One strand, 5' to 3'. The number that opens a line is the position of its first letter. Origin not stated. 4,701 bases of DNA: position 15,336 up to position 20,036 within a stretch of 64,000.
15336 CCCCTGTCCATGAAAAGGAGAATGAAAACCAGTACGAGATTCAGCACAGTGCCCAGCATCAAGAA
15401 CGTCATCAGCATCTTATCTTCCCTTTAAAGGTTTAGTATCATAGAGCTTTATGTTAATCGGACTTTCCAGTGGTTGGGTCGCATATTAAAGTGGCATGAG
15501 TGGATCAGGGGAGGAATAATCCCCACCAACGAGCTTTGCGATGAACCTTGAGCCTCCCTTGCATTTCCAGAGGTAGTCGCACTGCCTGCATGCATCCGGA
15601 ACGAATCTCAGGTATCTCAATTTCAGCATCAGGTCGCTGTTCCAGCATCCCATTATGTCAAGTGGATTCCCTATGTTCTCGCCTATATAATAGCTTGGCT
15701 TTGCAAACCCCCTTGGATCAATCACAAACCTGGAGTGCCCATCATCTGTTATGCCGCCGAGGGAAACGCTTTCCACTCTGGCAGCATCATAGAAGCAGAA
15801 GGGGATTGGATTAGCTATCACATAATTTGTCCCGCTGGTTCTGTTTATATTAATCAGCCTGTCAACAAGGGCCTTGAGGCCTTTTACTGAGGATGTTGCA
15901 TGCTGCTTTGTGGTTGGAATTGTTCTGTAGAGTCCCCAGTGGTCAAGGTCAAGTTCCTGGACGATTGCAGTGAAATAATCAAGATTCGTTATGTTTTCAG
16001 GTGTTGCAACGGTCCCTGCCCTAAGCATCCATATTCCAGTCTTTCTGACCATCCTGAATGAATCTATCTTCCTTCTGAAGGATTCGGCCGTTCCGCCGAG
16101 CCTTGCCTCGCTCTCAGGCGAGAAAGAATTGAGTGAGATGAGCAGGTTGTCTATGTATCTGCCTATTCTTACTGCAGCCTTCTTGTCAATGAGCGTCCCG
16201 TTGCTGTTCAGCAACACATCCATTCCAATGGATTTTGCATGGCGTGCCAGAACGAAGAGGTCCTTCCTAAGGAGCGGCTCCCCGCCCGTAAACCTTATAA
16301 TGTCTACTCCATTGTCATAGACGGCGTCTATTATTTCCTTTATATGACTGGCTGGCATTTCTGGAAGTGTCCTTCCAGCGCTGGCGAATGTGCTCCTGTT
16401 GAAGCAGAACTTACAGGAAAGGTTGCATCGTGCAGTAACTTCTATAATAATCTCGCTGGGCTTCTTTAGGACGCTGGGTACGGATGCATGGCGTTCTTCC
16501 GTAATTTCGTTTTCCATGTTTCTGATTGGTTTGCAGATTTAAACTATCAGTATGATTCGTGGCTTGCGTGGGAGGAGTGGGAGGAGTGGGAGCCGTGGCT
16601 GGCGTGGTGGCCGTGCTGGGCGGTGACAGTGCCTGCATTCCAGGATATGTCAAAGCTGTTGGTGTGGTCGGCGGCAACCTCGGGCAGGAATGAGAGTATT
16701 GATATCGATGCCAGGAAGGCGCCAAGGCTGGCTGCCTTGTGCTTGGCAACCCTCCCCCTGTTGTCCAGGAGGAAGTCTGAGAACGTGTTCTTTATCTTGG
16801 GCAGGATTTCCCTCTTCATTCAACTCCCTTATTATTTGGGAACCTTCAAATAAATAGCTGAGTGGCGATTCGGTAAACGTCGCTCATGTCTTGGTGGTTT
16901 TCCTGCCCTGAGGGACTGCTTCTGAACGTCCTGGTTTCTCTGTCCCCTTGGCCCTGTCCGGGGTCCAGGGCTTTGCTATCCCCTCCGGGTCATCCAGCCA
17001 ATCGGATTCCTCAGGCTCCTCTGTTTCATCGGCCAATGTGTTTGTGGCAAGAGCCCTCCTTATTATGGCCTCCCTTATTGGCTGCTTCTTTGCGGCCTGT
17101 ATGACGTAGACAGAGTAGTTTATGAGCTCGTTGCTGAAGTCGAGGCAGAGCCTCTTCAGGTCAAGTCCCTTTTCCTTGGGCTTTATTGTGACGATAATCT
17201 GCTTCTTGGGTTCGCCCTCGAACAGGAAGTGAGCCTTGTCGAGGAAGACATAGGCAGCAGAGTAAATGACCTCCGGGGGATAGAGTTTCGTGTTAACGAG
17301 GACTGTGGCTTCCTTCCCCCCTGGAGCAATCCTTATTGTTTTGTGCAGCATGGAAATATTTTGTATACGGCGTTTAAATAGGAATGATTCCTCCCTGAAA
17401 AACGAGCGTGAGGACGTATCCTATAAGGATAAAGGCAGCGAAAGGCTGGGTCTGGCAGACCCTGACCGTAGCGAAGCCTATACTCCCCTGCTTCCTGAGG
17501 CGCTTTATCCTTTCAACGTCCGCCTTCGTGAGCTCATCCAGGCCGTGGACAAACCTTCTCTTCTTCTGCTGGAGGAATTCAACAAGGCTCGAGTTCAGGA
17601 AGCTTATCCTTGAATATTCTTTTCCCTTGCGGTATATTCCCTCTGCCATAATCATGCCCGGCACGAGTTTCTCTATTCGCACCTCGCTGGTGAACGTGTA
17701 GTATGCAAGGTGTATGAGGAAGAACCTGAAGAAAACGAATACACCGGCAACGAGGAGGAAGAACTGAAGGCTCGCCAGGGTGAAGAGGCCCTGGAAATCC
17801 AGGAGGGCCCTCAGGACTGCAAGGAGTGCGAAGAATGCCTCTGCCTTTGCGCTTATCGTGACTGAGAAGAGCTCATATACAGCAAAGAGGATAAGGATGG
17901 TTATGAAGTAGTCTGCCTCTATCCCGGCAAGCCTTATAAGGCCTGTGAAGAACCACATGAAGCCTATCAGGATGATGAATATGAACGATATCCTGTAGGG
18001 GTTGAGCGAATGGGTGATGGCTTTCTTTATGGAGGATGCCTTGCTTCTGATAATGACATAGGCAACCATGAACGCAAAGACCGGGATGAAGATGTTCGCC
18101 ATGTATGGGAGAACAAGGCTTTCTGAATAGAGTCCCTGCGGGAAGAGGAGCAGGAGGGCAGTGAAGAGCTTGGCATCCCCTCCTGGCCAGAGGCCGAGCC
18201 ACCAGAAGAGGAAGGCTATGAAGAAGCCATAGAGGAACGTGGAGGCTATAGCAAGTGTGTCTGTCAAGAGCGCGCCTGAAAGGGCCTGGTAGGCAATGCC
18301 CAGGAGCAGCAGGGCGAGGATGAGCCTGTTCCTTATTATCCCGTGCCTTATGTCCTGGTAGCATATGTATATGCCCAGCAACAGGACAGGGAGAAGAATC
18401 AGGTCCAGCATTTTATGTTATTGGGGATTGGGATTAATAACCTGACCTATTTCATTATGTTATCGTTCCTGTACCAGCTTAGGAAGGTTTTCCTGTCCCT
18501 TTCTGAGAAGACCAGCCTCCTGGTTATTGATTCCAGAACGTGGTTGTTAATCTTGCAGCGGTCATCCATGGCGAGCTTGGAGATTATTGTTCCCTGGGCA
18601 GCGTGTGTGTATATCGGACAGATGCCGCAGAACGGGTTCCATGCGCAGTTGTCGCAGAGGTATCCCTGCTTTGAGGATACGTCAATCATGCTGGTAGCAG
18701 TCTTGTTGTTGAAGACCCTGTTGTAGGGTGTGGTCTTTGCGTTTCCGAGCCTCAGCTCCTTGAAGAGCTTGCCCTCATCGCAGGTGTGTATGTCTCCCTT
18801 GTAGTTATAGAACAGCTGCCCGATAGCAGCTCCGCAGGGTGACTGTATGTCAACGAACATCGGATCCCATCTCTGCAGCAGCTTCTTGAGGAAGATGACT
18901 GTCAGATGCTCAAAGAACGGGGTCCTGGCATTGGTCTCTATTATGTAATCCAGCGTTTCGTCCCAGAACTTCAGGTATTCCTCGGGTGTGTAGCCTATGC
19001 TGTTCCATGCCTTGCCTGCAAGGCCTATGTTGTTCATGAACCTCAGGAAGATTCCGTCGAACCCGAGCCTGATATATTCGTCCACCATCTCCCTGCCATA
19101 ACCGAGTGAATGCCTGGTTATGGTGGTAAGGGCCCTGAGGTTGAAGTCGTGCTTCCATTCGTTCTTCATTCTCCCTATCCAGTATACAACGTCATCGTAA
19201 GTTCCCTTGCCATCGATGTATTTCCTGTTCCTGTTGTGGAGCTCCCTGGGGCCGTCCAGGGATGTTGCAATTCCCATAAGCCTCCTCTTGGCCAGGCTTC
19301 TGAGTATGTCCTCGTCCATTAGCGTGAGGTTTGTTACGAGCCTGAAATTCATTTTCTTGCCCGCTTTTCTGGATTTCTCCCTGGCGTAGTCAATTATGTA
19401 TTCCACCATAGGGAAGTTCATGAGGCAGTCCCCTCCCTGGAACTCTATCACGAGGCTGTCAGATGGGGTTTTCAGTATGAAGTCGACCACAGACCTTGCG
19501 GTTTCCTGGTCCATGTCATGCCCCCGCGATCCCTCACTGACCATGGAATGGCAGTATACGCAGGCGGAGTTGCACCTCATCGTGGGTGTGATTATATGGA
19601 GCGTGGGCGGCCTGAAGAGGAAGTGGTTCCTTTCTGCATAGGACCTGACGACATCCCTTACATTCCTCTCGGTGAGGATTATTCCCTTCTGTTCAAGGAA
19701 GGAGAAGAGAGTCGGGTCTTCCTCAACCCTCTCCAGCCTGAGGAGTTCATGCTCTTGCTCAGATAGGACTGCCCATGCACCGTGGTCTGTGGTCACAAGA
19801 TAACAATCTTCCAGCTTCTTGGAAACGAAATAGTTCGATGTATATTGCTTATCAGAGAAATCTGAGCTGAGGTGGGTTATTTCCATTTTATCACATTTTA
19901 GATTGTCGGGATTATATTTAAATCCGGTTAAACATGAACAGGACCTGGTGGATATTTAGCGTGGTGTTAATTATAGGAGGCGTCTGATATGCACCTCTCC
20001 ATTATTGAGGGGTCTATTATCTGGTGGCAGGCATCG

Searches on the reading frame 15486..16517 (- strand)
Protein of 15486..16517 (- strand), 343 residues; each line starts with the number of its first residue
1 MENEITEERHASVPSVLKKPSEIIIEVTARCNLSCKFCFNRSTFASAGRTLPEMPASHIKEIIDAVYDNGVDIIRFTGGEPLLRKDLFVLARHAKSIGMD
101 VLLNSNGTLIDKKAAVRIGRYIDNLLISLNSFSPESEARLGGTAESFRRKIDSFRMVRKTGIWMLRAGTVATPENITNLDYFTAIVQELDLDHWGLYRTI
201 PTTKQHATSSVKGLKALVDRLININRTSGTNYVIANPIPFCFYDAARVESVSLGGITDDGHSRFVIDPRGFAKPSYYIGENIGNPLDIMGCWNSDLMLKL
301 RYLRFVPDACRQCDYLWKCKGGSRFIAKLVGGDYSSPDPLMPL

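Call 5: search_protein_families(library=pfam, proteins=[window:15486-16517:-], max_evalue=0.01)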
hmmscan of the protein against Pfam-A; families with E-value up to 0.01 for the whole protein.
window:15486-16517:- (343 aa): 2 families
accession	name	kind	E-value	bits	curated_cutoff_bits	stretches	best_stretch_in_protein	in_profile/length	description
PF04055.27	Radical_SAM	-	8.9e-24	85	29.5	1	25-163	1-142/166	Radical SAM superfamily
PF13353.11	Fer4_12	-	4e-08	34.1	22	1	29-111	13-95/137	4Fe-4S single cluster domain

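Call 6: search_protein_families(library=ncbifam, proteins=[window:15486-16517:-], max_evalue=0.01)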
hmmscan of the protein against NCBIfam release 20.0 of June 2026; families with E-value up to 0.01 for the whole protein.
window:15486-16517:- (343 aa): 87 families (the best 25 are shown)
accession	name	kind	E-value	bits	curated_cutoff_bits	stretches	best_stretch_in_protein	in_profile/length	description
TIGR04055.1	rSAM_NirJ2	equivalog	3.5e-26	92.5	500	1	26-339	5-320/326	putative heme d1 biosynthesis radical SAM protein NirJ2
TIGR04545.1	rSAM_ahbD_hemeb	equivalog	1.7e-25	90.2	500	1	23-207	2-183/339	heme b synthase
TIGR04303.1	GeoRSP_rSAM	equivalog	3.8e-25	89.2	400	1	17-186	1-164/325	GeoRSP system radical SAM/SPASM protein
TIGR04051.1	rSAM_NirJ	equivalog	2.1e-24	86.2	515.45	1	23-195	4-172/354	heme d1 biosynthesis radical SAM protein NirJ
TIGR04546.1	rSAM_ahbC_deAc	equivalog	3.8e-24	85.2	650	1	16-197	35-211/390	12,18-didecarboxysiroheme deacetylase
NF045574.1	sacti_mat_StsB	exception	4.6e-24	85.1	625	1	24-192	99-262/466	StsB family radical SAM/SPASM domain sactipeptide maturase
TIGR02109.1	PQQ_syn_pqqE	equivalog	5.6e-24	84.7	381.35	1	17-193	3-176/358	pyrroloquinoline quinone biosynthesis protein PqqE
TIGR04347.1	pseudo_SAM_Halo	equivalog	6.2e-23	81.7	525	1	22-199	39-212/390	TIGR04347 family pseudo-SAM/SPASM protein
TIGR04053.2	TIGR04053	equivalog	9.4e-23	81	395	1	18-212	5-199/366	TIGR04053 family radical SAM/SPASM domain-containing protein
TIGR03962.1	mycofact_rSAM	equivalog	2.3e-22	79.6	265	1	17-339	8-329/339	mycofactocin radical SAM maturase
NF038283.1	viperin_w_prok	equivalog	2.3e-22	79.5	180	1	27-208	8-197/281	viperin family antiviral radical SAM protein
TIGR04317.1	W_rSAM_matur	equivalog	3.4e-22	79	380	1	21-212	4-197/349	tungsten cofactor oxidoreductase radical SAM maturase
TIGR02666.1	moaA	equivalog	4e-21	75.4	284.05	1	24-172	13-165/336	GTP 3',8-cyclase MoaA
NF050035.1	rSAM_WgK_link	exception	2.9e-20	72.6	650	1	17-209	5-194/367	radical SAM/SPASM peptide maturase WgkB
TIGR04054.1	rSAM_NirJ1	equivalog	3.5e-20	72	650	1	23-198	38-209/387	putative heme d1 biosynthesis radical SAM protein NirJ1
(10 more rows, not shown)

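Call 33: search_protein_families(library=padloc, proteins=[window:15486-16517:-], max_evalue=0.001)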
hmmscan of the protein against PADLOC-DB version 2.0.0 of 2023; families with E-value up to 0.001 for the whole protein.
window:15486-16517:- (343 aa): 3 families
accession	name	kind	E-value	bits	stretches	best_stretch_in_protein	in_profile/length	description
PDLC02903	pVip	-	4.9e-26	89.7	1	25-220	4-192/257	Viperins not associated with kinases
PDLC02904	pVip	-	2.7e-22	77.5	1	27-220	9-196/262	Viperins associated with kinases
PDLC02905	pVip-kinase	-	3.3e-14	51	1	15-145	177-307/474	Viperin-kinase fusion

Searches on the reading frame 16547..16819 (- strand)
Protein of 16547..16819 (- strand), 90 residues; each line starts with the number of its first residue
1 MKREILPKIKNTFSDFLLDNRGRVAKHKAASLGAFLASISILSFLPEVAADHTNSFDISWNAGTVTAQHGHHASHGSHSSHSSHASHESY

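Call 5: search_protein_families(library=pfam, proteins=[window:16547-16819:-], max_evalue=0.01)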
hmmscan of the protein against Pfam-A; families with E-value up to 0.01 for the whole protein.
window:16547-16819:- (90 aa): 0 families

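Call 6: search_protein_families(library=ncbifam, proteins=[window:16547-16819:-], max_evalue=0.01)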
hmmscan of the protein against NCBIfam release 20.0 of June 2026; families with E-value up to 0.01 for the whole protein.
window:16547-16819:- (90 aa): 2 families
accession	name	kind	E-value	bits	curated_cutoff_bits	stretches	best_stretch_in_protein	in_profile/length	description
NF038313.3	HisXaaSer_A4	exception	3.4e-09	37.5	55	1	6-89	2-83/93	His-Xaa-Ser repeat protein HxsA4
NF038309.1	HisXaaSer_A3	equivalog_domain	2e-07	30.7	65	1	6-89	2-81/81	His-Xaa-Ser repeat protein HxsA3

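Call 33: search_protein_families(library=padloc, proteins=[window:16547-16819:-], max_evalue=0.001)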
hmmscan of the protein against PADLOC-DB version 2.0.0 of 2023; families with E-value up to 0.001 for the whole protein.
window:16547-16819:- (90 aa): 0 families

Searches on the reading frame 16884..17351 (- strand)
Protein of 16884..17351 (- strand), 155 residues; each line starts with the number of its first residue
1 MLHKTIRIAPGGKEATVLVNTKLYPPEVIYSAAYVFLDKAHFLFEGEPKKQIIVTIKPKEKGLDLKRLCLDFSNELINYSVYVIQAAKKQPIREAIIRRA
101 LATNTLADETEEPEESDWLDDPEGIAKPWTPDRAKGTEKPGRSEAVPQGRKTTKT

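Call 5: search_protein_families(library=pfam, proteins=[window:16884-17351:-], max_evalue=0.01)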
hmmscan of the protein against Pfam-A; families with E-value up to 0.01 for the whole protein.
window:16884-17351:- (155 aa): 0 families

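Call 6: search_protein_families(library=ncbifam, proteins=[window:16884-17351:-], max_evalue=0.01)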
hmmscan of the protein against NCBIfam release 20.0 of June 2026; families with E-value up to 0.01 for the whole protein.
window:16884-17351:- (155 aa): 2 families
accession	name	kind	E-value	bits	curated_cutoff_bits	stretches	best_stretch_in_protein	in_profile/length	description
TIGR03976.1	chp_LLNDYxLRE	equivalog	3.2e-12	46.6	50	1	20-103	2-86/90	His-Xaa-Ser system protein HxsD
NF038315.1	HxsD_rel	equivalog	0.00024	21.2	41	1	19-77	3-58/62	HxsD-like protein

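Call 33: search_protein_families(library=padloc, proteins=[window:16884-17351:-], max_evalue=0.001)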
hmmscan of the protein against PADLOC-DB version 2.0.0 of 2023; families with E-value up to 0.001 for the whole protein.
window:16884-17351:- (155 aa): 0 families

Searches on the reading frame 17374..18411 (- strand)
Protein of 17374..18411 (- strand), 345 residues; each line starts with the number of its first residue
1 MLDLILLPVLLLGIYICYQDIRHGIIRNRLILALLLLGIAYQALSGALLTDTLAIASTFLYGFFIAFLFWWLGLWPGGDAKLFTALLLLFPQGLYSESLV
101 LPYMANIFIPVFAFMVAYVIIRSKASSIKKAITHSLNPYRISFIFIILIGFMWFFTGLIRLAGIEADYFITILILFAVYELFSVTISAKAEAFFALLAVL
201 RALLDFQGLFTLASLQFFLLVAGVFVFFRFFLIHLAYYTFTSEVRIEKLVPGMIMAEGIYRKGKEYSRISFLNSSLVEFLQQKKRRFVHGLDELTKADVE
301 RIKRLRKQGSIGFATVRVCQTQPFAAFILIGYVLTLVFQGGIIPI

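Call 5: search_protein_families(library=pfam, proteins=[window:17374-18411:-], max_evalue=0.01)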
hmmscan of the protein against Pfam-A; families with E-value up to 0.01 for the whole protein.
window:17374-18411:- (345 aa): 3 families
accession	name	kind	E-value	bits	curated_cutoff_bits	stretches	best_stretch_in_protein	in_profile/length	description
PF01478.23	Peptidase_A24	-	8.9e-10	39.4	26.5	1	10-107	4-89/104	Type IV leader peptidase family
PF06847.16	Arc_PepC_II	-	0.0019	19.2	29.9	0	284-338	37-90/93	Archaeal Peptidase A24 C-terminus Type II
PF06819.16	Arc_PepC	-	0.002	18.7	23.4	1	235-311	19-104/110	Archaeal Peptidase A24 C-terminal Domain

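Call 6: search_protein_families(library=ncbifam, proteins=[window:17374-18411:-], max_evalue=0.01)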
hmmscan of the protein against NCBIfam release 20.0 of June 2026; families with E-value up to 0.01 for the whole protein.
window:17374-18411:- (345 aa): 0 families

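Call 33: search_protein_families(library=padloc, proteins=[window:17374-18411:-], max_evalue=0.001)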
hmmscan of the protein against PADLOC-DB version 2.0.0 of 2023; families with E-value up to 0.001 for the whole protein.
window:17374-18411:- (345 aa): 0 families

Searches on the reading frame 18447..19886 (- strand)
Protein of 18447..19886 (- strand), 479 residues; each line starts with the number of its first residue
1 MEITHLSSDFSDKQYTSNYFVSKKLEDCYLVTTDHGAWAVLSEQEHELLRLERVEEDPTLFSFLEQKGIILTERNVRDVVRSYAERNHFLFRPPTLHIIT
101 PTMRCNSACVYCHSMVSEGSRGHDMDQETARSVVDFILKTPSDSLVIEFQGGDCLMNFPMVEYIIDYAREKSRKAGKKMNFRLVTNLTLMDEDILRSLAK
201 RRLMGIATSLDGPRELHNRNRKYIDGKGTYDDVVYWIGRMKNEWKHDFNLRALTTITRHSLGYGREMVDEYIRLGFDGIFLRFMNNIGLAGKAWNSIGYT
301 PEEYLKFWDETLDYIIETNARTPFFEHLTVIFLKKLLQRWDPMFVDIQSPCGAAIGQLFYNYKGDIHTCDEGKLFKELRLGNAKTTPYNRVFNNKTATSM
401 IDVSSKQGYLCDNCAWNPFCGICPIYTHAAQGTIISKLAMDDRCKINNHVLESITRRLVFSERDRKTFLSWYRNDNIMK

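Call 5: search_protein_families(library=pfam, proteins=[window:18447-19886:-], max_evalue=0.01)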
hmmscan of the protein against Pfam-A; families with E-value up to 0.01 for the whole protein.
window:18447-19886:- (479 aa): 3 families
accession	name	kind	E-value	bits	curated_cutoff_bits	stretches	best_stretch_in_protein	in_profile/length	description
PF04055.27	Radical_SAM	-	5e-14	53.3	29.5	1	100-243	2-139/166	Radical SAM superfamily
PF13186.11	SPASM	-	0.00012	22.7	21.5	1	351-414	1-66/67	Iron-sulfur cluster-binding domain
PF13353.11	Fer4_12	-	0.00036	21.3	22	1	104-191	14-99/137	4Fe-4S single cluster domain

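Call 6: search_protein_families(library=ncbifam, proteins=[window:18447-19886:-], max_evalue=0.01)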
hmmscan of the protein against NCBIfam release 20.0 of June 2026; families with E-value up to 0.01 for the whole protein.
window:18447-19886:- (479 aa): 52 families (the best 25 are shown)
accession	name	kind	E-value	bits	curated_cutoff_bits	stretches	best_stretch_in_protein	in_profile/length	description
TIGR03978.1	rSAM_paired_1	equivalog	2.6e-118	395.7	370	1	19-471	3-465/466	His-Xaa-Ser system radical SAM maturase HxsB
NF047865.1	rSAM_PapB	equivalog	3.2e-40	138.3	340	1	102-432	10-325/330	PapB family radical SAM/SPASM ranthipeptide maturase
TIGR03906.1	quino_hemo_SAM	equivalog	1.6e-34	119.3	453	1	100-237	99-238/467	quinohemoprotein amine dehydrogenase maturation protein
TIGR04064.1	rSAM_nif11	equivalog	2.2e-34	119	518.7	1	29-238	14-222/459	nif11-like peptide radical SAM maturase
TIGR04068.1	rSAM_ocin_clost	equivalog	2.9e-32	112.2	500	1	63-246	52-238/462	Cys-rich peptide radical SAM maturase CcpM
TIGR03974.1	rSAM_six_Cys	equivalog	7.3e-30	104.2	425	1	46-452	51-443/451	thioether cross-link-forming SCIFF peptide maturase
NF040492.1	not_ScfB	exception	7.2e-29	101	855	1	70-423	74-415/450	ScfB-related radical SAM/SPASM orphan maturase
TIGR04280.1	geopep_mat_rSAM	hypoth_equivalog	1e-25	90.6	400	1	15-235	6-225/428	geopeptide radical SAM maturase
TIGR03942.1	sulfatase_rSAM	equivalog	2.3e-25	89.4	349.45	1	102-430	8-331/363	anaerobic sulfatase maturase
NF041298.1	rSAM_mat_DynA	equivalog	9.9e-25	87.2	450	1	97-458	3-353/356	dynobactin maturation radical SAM/SPASM protein DynA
NF038107.1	rSAM_NF038107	equivalog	5.6e-24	84.7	600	1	18-243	7-236/444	Cys-every-fifth radical SAM/SPASM peptide maturase CefB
TIGR04163.1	rSAM_cobopep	equivalog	1.2e-23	83.6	375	1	63-437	33-401/428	peptide-modifying radical SAM enzyme CbpB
NF035951.1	rSAM_RumMC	equivalog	1.6e-22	79.9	720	1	43-234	59-253/510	RumMC family radical SAM sactipeptide maturase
NF010321.0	PRK13758.1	equivalog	6.3e-21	74.9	441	1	100-421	10-327/370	anaerobic sulfatase-maturase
TIGR04083.1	rSAM_pep_methan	hypoth_equivalog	1.2e-20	73.8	300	1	98-458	3-343/376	TIGR04083 family peptide-modifying radical SAM enzyme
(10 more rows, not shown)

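Call 33: search_protein_families(library=padloc, proteins=[window:18447-19886:-], max_evalue=0.001)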
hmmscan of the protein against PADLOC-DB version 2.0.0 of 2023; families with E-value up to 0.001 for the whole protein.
window:18447-19886:- (479 aa): 2 families
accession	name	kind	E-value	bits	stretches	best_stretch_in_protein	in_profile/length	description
PDLC02904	pVip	-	2.3e-07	28.6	1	102-257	10-150/262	Viperins associated with kinases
PDLC02903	pVip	-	2.3e-07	28.5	1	102-223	7-113/257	Viperins not associated with kinases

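Call 49: list_cluster_members(proteins=[P0060, P0004, window:18447-19886:-])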
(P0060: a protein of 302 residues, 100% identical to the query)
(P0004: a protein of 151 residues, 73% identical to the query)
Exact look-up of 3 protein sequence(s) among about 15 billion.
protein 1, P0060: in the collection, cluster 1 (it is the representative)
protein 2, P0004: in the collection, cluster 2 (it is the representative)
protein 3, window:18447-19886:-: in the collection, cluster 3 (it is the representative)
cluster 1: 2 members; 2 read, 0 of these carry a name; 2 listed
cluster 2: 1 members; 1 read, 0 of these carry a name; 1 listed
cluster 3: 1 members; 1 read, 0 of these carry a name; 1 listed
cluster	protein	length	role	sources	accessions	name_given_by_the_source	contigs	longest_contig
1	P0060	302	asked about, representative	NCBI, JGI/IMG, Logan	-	-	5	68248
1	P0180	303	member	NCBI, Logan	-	-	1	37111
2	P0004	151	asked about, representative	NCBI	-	-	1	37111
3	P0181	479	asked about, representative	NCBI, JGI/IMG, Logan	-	-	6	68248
